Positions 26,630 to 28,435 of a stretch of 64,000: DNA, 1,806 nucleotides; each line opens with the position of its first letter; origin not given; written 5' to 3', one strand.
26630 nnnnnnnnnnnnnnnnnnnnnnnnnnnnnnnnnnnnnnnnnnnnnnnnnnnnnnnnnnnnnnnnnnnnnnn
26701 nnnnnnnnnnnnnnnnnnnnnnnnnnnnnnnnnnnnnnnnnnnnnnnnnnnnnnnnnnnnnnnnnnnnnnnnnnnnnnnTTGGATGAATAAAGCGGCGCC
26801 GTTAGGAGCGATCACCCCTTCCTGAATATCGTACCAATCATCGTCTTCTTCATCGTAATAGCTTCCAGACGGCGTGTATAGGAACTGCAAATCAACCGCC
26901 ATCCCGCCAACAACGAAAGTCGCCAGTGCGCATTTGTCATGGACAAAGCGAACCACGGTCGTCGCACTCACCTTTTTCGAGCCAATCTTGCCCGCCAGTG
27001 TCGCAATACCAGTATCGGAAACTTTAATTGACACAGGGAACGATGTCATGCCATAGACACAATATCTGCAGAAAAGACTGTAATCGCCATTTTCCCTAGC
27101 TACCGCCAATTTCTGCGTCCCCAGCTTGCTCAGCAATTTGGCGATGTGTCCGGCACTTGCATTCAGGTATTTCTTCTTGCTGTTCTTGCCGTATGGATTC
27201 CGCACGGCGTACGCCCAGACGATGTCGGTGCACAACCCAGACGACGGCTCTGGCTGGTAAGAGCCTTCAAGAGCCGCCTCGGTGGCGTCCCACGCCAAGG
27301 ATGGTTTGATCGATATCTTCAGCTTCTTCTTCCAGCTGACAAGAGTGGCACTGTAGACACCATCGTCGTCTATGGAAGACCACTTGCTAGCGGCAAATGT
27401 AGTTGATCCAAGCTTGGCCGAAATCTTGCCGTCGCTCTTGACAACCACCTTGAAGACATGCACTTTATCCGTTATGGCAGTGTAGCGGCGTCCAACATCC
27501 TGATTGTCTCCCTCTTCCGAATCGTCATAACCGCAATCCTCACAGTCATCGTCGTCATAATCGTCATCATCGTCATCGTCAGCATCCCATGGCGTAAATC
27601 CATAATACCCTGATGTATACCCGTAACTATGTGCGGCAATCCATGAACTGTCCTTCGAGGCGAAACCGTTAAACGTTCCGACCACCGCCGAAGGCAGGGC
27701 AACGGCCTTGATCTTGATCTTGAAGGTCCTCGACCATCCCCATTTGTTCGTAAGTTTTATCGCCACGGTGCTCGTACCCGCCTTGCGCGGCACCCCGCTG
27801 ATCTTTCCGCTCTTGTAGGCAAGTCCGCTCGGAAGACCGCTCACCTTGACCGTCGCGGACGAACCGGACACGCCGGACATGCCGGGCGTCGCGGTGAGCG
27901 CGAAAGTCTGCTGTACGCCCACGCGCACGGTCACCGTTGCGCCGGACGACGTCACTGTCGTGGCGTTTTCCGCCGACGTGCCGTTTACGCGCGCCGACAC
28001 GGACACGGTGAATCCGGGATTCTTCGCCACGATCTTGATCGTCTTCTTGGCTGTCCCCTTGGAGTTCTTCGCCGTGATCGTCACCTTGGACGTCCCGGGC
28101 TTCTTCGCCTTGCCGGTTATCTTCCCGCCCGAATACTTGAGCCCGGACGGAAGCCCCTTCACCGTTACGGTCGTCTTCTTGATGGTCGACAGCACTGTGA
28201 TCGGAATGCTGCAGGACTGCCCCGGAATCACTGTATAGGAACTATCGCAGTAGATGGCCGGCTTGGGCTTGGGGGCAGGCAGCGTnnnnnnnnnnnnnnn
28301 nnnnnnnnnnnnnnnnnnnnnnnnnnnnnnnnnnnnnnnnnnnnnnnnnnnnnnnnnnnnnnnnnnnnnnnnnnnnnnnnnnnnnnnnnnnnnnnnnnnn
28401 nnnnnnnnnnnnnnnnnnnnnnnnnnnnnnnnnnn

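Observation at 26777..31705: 1,642-aa surface protein with mosaic GC and an FGE-sulfatase (SUMF1-like) domain embedded among adhesin modules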

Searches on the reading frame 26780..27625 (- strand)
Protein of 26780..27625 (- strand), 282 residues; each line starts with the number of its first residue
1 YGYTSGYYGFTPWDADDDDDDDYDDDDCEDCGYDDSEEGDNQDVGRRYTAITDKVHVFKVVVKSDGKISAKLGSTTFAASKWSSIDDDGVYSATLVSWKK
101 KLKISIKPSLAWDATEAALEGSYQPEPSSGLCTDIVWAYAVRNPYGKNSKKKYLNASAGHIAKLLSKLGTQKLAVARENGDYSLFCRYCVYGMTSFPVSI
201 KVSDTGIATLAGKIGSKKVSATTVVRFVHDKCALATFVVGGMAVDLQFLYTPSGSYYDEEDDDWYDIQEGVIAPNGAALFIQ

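Call 23: search_protein_families(library=pfam, proteins=[window:26780-27625:-], max_evalue=1)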
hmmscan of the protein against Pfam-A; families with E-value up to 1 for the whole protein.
window:26780-27625:- (282 aa): 0 families

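Call 33: find_homologous_proteins(query=window:26780-27625:-, max_evalue=0.001)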
Query window:26780-27625:- (282 aa): 1 proteins with E <= 0.001 among 696 candidates.
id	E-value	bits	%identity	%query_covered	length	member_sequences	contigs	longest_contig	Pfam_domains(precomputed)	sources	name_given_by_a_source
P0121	1.0e-53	201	59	63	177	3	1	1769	-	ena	-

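Call 43: predict_structure(alignment_id=A1)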
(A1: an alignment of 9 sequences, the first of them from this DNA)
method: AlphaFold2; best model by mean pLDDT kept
length: 242 residues; sequences in the alignment: 9
mean_pLDDT: 72.8   pTM: 0.65
mean pLDDT of the five models: 72.8, 72.2, 71.5, 66.2, 47.7
residues with pLDDT >= 90: 34; 70-90: 130; 50-70: 36; < 50: 42
segments of 3 or more residues with pLDDT < 50: 1-16, 75-99
pLDDT, mean of each block of 10 residues (from residue 1): 28 48 72 74 75 77 65 45 38 45 75 83 89 89 87 87 89 91 75 77 83 87 90 84 58
secondary structure, 60 per line:
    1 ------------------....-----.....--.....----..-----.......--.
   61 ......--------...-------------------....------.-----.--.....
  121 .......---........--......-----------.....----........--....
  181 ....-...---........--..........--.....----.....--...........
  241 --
elements in order: E19-22 E28-32 E35-39 E51-57 E60-66 E97-100 H116-127 E131-138 E141-146 E158-162 E167-174 E177-184 E186-188 E192-199 E202-211 E214-218 E223-227 E230-240

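Call 57: search_protein_representatives(alignment_id=A1)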
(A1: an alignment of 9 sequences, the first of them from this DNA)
Query: 9 sequences, 234 profile positions. Proteins with E-value up to 0.001 (for the whole library): 394; up to 1e-10: 271; up to 1e-30: 84. The best 150 are listed.
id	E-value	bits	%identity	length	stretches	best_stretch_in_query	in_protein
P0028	5.5e-75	268.5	-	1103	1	12-232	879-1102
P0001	9.5e-74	264.4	-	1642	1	1-234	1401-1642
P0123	8.5e-73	261.3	-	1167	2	2-232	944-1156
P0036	2.9e-69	249.7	-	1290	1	1-233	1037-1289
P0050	4.4e-67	242.6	-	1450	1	4-234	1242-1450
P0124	4.6e-66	239.3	-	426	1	1-233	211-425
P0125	5.7e-61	222.6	-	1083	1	1-229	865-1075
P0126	5.1e-58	212.9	-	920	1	1-231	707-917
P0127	9.3e-58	212.1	-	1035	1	1-232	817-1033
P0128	9.9e-58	212.0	-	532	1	1-233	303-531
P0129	2.4e-57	210.7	-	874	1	1-233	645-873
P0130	2.6e-57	210.6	-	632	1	1-231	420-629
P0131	3.8e-57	210.1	-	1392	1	1-233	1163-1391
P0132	4.3e-57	209.9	-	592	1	1-233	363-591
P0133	6.7e-57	209.3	-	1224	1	1-224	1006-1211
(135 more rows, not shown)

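Call 59: find_homologous_proteins(query=A1, max_evalue=0.00001)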
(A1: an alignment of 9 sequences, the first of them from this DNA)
Query A1 (9 sequences) (242 aa, profile of the alignment): 44 proteins with E <= 0.00001 among 8000 candidates.
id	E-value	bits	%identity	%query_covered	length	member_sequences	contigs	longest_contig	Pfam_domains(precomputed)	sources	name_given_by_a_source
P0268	3.3e-66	241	32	39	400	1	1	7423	PF05345.19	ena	-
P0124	1.4e-65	239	27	39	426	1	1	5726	PF05345.19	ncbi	-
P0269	3.2e-65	238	26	50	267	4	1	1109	PF05345.19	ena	-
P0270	2.8e-61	225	39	29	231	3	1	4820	-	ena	-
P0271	4.1e-61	225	26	70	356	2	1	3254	PF05345.19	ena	-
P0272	5.6e-61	224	32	39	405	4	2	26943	PF05345.19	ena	-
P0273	1.4e-60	223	27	40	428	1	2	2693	PF05345.19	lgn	-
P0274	1.6e-60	223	27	39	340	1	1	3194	PF05345.19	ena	-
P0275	2.3e-59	219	28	29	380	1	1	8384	PF05345.19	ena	-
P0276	7.4e-58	214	26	39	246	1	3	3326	-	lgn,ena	-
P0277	1.2e-57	213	33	39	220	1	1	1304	-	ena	-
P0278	3.2e-57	212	-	-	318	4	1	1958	PF05345.19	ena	-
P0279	4.0e-57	212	31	30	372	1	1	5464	PF18998.7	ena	-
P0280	1.8e-56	210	30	39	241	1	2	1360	-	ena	-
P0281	3.5e-56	209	28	40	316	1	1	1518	PF05345.19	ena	-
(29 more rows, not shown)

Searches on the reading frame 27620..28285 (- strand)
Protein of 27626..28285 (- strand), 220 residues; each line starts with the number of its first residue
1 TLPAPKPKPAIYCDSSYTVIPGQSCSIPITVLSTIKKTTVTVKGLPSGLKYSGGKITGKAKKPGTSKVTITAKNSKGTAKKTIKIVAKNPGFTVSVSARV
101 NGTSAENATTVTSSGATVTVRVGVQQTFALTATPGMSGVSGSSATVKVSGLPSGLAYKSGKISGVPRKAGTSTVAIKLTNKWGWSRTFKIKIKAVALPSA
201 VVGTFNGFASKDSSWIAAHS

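Call 23: search_protein_families(library=pfam, proteins=[window:27626-28285:-], max_evalue=1)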
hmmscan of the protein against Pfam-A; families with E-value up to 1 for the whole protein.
window:27626-28285:- (220 aa): 6 families
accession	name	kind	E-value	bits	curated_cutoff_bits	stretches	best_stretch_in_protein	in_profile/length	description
PF18683.7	ChiW_Ig_like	-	0.00027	21.4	27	1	125-161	18-54/106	Chitinase W immunoglobulin-like domain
PF18368.7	Ig_GlcNase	-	0.0055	17.3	26.3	0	66-150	21-102/105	Exo-beta-D-glucosaminidase Ig-fold domain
PF00801.26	PKD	-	0.027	14.9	23.5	1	54-86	47-79/80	PKD domain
PF02946.19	GTF2I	-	0.16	12.8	27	0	143-159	34-50/75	GTF2I-like repeat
PF14173.11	ComGG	-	0.25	12.2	25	0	31-81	28-78/95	ComG operon protein 7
PF18981.6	InlK_D3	-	0.5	10.9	25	1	61-86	47-72/75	Internalin K domain (D3/D4)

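Call 89: search_solved_structures(query=window:27626-28285:-, max_evalue=1)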
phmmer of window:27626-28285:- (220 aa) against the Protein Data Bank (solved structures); distinct sequences matched with E-value up to 1: 1.
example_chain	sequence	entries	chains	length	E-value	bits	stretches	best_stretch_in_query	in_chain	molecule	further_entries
3n4z_A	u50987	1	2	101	0.99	12.3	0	48-111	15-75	50S ribosomal protein L30e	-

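Call 92: search_protein_families(library=pfam, proteins=[window:27620-28240:-], max_evalue=0.1)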
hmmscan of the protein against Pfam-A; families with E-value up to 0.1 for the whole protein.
seq(207 aa): 3 families
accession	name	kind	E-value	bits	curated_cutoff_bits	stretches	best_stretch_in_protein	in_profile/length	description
PF05345.18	He_PIG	-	1.8e-12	48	24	2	3-70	12-93/96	Putative Ig domain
PF18683.7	ChiW_Ig_like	-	0.00022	21.7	27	1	110-146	18-54/106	Chitinase W immunoglobulin-like domain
PF00801.26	PKD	-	0.022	15.2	23.5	0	39-71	47-79/80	PKD domain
